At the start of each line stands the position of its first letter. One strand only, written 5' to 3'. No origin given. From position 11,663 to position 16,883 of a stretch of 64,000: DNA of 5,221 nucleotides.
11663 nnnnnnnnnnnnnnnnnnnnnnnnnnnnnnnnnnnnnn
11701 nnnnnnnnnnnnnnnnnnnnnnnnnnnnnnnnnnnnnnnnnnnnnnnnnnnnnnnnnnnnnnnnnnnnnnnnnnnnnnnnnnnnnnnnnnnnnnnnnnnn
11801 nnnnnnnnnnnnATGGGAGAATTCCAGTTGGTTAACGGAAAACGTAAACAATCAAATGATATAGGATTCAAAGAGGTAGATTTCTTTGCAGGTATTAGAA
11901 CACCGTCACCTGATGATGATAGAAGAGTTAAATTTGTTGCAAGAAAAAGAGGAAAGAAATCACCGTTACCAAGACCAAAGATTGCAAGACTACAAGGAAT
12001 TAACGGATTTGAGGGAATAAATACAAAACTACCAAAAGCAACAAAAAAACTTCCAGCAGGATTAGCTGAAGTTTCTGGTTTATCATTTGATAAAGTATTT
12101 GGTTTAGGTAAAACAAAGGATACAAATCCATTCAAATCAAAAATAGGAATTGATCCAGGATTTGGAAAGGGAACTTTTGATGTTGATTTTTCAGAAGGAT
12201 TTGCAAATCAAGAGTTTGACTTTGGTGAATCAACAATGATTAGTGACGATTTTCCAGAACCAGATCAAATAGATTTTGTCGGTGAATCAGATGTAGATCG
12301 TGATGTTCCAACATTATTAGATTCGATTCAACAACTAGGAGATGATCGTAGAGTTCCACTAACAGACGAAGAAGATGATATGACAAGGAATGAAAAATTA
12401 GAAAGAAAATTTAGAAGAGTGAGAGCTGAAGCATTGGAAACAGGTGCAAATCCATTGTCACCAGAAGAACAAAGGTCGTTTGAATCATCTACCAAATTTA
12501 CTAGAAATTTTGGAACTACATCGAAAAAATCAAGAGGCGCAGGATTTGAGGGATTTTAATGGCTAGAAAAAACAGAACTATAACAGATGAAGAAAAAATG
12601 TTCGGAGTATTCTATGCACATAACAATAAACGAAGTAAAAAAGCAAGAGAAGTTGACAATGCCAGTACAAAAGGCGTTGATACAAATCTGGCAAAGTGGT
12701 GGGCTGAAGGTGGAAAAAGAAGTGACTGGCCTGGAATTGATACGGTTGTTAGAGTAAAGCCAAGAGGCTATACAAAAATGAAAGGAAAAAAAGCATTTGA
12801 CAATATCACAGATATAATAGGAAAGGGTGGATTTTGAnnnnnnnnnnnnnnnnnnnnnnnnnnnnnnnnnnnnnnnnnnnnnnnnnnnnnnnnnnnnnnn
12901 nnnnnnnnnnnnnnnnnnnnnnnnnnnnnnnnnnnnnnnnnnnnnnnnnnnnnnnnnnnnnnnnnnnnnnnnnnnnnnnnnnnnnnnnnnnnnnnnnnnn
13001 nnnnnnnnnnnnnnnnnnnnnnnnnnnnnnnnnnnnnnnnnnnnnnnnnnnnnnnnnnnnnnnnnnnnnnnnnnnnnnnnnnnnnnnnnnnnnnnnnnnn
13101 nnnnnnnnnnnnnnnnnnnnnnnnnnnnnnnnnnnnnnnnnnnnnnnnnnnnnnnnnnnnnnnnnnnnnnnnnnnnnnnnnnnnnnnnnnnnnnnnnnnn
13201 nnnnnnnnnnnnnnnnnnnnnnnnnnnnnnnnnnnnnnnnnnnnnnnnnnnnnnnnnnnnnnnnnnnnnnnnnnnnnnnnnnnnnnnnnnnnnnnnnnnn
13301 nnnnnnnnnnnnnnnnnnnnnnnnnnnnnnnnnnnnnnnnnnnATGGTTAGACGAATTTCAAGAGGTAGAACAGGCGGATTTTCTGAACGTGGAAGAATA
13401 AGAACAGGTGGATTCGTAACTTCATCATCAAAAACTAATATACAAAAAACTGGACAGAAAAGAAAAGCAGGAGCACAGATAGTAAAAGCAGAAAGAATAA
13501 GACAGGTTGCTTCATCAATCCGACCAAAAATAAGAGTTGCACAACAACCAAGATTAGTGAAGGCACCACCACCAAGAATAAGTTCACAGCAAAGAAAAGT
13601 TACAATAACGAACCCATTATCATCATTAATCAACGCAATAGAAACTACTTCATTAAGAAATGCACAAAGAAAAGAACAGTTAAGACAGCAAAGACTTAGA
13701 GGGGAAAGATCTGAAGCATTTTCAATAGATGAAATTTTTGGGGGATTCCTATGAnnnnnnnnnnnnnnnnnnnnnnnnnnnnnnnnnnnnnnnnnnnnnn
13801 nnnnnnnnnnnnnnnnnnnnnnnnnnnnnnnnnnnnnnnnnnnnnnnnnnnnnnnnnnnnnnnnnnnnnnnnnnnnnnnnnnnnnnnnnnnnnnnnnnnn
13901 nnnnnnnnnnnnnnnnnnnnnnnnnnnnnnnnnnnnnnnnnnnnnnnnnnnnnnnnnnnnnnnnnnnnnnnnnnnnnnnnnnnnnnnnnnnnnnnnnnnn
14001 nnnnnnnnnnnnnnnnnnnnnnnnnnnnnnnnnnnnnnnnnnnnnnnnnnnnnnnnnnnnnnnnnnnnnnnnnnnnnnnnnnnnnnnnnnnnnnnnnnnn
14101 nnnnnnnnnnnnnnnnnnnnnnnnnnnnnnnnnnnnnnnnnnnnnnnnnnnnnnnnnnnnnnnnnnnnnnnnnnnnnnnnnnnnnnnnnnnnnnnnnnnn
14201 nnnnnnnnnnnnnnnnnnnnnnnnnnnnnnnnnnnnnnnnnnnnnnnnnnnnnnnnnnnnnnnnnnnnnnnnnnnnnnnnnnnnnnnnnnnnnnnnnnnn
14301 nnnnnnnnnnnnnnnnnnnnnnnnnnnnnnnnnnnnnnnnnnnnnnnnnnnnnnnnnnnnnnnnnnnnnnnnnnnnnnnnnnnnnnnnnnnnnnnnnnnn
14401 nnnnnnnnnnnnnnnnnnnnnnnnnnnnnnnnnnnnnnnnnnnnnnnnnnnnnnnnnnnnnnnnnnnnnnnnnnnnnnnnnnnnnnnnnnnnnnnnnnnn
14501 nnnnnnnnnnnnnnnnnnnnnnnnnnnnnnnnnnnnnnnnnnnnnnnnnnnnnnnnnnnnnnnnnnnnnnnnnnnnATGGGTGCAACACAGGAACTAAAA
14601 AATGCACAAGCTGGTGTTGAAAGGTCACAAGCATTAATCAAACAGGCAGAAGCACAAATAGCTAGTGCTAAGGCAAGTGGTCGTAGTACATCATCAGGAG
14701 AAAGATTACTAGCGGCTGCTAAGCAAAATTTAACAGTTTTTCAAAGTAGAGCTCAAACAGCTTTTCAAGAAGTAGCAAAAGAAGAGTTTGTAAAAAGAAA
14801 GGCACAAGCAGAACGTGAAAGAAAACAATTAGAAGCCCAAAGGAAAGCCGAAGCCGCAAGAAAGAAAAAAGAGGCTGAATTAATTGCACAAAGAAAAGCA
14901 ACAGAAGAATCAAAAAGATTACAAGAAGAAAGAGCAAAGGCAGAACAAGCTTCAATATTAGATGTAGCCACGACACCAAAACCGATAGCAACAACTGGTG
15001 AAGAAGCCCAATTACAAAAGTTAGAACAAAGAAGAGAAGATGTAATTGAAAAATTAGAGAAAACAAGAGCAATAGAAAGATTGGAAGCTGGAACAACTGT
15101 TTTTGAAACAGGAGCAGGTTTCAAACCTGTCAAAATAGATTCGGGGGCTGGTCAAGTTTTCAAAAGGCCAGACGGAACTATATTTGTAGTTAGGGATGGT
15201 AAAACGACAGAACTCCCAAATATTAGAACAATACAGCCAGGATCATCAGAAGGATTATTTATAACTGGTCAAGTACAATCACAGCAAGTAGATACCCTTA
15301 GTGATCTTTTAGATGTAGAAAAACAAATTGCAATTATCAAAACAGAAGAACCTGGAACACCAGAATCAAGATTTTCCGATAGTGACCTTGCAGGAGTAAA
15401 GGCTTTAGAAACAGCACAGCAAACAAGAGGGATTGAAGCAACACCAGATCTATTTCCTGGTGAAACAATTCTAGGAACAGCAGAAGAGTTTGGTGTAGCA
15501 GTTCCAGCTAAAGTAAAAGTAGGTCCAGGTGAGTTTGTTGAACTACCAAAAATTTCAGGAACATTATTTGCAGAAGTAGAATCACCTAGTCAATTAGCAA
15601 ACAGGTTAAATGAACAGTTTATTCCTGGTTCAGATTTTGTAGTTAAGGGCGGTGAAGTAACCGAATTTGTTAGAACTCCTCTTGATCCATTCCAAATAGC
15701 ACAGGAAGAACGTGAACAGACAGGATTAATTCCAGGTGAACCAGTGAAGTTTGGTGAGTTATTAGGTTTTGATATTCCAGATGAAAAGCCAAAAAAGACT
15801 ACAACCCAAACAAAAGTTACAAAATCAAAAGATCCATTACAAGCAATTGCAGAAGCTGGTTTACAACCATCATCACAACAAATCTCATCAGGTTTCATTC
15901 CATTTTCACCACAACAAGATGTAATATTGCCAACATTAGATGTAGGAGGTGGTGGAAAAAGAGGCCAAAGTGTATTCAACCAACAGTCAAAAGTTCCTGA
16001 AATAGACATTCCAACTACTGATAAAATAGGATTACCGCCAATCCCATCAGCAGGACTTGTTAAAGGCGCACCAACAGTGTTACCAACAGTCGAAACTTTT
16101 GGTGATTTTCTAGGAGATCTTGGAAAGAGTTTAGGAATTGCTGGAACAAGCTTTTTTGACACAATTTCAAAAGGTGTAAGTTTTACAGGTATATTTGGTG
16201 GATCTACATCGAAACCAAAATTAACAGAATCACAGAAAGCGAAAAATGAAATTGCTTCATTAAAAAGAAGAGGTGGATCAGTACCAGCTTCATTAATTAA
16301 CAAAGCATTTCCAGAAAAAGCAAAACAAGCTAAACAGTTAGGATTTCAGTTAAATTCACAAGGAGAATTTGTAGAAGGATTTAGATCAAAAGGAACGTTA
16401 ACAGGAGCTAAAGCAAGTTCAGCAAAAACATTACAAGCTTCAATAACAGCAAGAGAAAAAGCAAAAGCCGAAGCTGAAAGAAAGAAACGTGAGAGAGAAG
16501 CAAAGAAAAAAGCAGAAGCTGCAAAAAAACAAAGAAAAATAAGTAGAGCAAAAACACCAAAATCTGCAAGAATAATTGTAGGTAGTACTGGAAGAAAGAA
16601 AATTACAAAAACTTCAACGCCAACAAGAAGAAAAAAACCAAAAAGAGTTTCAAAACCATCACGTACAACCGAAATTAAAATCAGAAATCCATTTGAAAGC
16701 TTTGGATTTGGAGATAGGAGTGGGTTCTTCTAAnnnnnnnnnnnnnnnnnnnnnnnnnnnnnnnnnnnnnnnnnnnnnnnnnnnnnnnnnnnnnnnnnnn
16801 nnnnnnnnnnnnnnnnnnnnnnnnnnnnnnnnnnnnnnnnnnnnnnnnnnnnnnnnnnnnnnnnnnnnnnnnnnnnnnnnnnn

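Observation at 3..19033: Family of small, very basic proteins ending in Gly/Asp-Phe-Phe and carrying FDF/FxF motifs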

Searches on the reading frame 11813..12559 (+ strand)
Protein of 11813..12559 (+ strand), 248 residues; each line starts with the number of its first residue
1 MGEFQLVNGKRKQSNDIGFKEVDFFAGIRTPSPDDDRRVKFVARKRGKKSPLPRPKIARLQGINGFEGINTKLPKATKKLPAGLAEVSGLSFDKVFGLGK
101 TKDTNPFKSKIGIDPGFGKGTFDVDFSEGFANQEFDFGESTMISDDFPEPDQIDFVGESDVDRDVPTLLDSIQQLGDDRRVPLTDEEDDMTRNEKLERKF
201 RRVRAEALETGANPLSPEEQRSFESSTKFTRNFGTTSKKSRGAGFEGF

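Call 6: search_protein_families(library=pfam, proteins=[window:11813-12559:+], max_evalue=0.1)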
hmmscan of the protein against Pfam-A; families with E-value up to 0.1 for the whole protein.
window:11813-12559:+ (248 aa): 0 families

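Call 10: find_related_loci(query=window:11813-12559:+, collection=viral_contigs, flank=10000)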
Query window:11813-12559:+ (248 aa) in viral_contigs; peptide patterns used: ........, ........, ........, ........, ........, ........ (x = any residue, [..] = any of these).
9 stretches matched a pattern, but none encodes a relative of the query by tblastn (E <= 1e-3).

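Call 11: search_protein_families(library=phrogs, proteins=[window:11813-12559:+], max_evalue=0.1)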
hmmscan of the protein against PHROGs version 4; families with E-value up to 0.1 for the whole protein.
window:11813-12559:+ (248 aa): 0 families

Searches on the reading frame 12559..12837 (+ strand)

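Call 11: search_protein_families(library=phrogs, proteins=[window:12559-12837:+], max_evalue=0.1)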
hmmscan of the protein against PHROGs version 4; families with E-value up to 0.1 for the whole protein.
window:12559-12837:+ (92 aa): 1 family
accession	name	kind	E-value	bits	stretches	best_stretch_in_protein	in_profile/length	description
phrog_23299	-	unknown function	0.069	14.2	0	7-28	32-53/71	-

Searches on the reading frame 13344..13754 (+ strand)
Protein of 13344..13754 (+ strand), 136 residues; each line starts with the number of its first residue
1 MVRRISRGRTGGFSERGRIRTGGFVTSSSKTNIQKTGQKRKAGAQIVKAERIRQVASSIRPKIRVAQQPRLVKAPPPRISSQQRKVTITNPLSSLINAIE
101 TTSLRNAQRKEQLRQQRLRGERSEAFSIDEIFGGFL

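Call 11: search_protein_families(library=phrogs, proteins=[window:13344-13754:+], max_evalue=0.1)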
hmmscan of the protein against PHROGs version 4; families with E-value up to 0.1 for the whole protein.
window:13344-13754:+ (136 aa): 1 family
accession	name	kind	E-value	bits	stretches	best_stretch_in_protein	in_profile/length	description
phrog_21789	-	head and packaging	0.094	11.3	1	44-112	975-1041/1195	virion structural protein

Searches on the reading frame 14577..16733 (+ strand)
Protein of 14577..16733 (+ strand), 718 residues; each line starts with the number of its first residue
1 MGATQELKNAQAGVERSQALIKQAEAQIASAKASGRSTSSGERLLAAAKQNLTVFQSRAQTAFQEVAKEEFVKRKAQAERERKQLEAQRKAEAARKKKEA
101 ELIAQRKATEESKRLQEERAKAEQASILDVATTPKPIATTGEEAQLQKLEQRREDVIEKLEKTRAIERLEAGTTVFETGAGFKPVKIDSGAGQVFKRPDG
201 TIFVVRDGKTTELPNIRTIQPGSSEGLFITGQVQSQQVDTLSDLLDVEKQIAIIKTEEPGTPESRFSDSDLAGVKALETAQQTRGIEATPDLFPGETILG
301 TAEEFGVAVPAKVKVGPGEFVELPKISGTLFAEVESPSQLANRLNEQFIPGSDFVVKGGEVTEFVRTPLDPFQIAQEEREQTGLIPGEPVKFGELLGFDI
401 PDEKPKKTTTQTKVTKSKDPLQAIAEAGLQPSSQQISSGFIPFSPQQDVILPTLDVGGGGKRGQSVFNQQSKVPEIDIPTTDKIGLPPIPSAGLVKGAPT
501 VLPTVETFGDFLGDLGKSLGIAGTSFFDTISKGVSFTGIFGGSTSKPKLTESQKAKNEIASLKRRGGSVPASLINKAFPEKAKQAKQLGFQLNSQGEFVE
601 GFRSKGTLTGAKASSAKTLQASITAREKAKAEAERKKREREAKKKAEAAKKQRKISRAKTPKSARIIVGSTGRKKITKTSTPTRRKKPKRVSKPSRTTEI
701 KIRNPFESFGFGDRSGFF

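Call 6: search_protein_families(library=pfam, proteins=[window:14577-16733:+], max_evalue=0.1)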
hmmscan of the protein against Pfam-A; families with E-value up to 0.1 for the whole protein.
window:14577-16733:+ (718 aa): 0 families

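Call 9: search_dna_similar(query=window:14577-16733:+, collection=phages, mode=protein, max_evalue=0.001)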
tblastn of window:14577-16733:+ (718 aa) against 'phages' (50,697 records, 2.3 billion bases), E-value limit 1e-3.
No match.
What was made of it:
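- Tried and rejected: tblastn of the 718-aa protein against phage records: nothing (call 9).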

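Call 11: search_protein_families(library=phrogs, proteins=[window:14577-16733:+], max_evalue=0.1)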
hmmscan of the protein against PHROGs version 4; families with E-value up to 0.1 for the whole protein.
window:14577-16733:+ (718 aa): 0 families

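Call 48: find_homologous_proteins(query=window:14577-16733:+, max_evalue=0.00001)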
Query window:14577-16733:+ (718 aa): 14 proteins with E <= 0.00001 among 8000 candidates.
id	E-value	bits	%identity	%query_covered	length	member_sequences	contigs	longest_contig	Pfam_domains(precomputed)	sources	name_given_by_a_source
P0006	0.0e+0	1095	76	100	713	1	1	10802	-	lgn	-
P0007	0.0e+0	1044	71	100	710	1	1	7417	-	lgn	-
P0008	3.9e-106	374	41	90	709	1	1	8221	-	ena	-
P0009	2.8e-96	342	41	91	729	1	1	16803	-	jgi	-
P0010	5.1e-96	341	40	92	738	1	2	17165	-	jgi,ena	-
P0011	1.1e-90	323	37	97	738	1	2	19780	-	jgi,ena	-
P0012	2.3e-90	322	38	93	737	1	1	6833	-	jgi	jgi:hypothetical protein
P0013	2.8e-90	322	38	90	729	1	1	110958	-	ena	-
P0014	2.9e-69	252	40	81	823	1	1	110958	-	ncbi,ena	-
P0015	9.0e-64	234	38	81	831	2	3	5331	-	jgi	-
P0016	9.9e-63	231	37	81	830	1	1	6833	-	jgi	jgi:hypothetical protein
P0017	4.2e-61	225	38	81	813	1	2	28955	-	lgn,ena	-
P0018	4.6e-28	116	78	9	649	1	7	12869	-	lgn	-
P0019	6.5e-24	103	78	9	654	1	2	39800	-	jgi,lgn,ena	-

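Call 49: find_encoding_contigs(protein=P0013, flank=10000, max_places=2)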
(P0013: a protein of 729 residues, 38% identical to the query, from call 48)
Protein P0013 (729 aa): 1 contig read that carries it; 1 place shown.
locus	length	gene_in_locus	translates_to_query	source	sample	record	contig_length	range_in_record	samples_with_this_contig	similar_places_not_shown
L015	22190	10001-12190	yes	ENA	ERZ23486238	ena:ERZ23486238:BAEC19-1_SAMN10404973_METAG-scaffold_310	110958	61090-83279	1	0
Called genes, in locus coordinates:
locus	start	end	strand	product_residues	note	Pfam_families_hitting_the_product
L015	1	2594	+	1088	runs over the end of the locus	-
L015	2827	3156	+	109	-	-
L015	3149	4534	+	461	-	-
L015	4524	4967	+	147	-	-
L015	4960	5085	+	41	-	-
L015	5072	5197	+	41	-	-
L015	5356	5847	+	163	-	PF05869:Dam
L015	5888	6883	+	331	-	-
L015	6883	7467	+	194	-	-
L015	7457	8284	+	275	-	-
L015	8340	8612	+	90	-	-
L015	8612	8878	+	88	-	-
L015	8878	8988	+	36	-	-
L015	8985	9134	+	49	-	-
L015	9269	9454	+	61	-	-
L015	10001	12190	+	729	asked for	-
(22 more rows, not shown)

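Call 50: find_encoding_contigs(protein=P0014, flank=10000, max_places=2)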
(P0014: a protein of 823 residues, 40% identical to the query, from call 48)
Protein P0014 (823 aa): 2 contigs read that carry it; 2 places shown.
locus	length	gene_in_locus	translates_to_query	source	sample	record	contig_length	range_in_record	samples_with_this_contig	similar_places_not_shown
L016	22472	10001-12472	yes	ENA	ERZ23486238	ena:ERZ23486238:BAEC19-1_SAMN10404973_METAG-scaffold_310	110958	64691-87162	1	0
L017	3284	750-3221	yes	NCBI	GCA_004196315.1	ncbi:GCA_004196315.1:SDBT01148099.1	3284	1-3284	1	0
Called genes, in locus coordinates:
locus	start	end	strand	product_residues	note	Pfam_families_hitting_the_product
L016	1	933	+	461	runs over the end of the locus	-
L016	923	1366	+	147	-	-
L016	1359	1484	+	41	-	-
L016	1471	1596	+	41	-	-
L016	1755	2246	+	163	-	PF05869:Dam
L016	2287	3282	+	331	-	-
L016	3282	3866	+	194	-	-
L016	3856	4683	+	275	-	-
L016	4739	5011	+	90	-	-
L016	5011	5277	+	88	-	-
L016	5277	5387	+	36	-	-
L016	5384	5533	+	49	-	-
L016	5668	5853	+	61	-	-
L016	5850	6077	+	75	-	-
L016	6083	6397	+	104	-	-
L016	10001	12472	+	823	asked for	-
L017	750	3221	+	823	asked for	-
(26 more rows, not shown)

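Call 54: find_encoding_contigs(protein=P0019, flank=10000, max_places=2)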
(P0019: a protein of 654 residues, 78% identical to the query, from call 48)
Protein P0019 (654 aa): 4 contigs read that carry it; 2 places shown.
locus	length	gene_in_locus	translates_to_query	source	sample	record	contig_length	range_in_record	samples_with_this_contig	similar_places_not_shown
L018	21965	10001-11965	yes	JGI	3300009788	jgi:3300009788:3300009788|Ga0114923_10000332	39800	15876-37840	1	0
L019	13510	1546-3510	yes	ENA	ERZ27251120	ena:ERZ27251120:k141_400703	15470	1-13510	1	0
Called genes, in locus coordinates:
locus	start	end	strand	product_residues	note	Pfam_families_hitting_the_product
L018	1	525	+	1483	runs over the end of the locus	-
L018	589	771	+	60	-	-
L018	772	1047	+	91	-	-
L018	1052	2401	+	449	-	-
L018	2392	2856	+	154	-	-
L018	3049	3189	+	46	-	-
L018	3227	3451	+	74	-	-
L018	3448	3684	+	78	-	-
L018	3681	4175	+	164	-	PF05869:Dam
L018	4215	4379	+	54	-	-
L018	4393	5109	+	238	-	-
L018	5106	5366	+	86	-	-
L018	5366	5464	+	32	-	-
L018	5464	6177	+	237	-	-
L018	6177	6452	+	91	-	-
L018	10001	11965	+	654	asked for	-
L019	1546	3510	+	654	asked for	-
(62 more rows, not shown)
